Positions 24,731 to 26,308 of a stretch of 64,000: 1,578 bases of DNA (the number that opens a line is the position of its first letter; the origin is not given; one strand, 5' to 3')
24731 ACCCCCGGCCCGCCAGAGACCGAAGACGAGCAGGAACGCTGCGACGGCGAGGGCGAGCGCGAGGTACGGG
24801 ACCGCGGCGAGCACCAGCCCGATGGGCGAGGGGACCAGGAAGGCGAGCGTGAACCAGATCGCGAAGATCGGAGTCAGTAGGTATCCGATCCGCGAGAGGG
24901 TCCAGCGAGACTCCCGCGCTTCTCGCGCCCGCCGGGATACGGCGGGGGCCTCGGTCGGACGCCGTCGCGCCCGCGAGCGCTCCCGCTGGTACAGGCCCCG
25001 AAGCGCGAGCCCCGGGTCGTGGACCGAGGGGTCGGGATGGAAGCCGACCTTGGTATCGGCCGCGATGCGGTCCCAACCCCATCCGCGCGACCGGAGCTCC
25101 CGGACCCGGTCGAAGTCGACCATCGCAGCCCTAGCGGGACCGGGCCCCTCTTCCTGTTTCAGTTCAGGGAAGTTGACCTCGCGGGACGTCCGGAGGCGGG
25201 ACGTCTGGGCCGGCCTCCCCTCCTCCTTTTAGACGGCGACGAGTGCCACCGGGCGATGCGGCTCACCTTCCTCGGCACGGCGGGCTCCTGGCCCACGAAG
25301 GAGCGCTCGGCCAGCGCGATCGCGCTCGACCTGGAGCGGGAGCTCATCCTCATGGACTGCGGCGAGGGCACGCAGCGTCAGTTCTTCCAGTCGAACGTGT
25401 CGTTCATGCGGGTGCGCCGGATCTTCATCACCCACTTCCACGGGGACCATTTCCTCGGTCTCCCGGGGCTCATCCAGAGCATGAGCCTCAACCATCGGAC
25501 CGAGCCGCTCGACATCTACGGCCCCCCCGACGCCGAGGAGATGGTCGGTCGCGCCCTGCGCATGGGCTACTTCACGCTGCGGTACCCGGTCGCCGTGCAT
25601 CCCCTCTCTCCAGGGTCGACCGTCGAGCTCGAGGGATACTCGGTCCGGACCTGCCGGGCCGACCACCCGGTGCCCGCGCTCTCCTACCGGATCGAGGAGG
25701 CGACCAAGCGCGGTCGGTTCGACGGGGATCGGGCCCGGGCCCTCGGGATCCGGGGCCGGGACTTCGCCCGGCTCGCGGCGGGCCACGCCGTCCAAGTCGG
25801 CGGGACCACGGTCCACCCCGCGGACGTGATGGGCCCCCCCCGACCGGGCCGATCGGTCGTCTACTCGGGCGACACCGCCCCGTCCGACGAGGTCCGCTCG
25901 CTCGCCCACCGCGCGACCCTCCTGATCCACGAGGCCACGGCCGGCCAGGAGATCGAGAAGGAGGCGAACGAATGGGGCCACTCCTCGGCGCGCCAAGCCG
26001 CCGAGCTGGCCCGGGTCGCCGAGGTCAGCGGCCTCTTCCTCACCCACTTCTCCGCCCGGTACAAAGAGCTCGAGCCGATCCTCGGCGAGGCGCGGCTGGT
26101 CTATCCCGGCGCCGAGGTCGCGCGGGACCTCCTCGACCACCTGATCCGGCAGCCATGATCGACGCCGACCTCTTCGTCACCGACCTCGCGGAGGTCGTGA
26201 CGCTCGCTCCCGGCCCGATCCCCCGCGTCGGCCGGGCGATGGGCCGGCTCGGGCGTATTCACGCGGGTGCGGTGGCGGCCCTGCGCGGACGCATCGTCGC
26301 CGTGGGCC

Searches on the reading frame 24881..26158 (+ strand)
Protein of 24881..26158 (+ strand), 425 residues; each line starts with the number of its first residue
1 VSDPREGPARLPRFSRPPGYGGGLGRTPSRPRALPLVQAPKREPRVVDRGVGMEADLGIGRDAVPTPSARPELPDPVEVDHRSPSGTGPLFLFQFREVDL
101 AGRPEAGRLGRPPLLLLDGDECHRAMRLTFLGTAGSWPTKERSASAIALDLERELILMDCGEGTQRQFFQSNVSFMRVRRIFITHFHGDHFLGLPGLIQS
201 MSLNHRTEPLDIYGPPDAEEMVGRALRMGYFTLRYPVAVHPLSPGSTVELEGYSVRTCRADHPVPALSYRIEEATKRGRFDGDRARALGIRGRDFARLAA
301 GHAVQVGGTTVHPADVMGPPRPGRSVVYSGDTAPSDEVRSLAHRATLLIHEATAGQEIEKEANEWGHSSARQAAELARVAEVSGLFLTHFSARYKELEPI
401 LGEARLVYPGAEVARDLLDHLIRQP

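Call 61: search_protein_families(library=pfam, proteins=[window:24881-26158:+], max_evalue=0.00001)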
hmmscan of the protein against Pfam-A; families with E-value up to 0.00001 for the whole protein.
window:24881-26158:+ (425 aa): 3 families
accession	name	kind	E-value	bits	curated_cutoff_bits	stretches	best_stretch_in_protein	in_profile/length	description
PF12706.13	Lactamase_B_2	-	4.1e-20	72.7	27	2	156-283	3-142/200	Beta-lactamase superfamily domain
PF00753.33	Lactamase_B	-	1.9e-11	44.7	22.7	1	143-343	5-161/196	Metallo-beta-lactamase superfamily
PF13691.12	Lactamase_B_4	-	1.3e-06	28.3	27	1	138-189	6-59/63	tRNase Z endonuclease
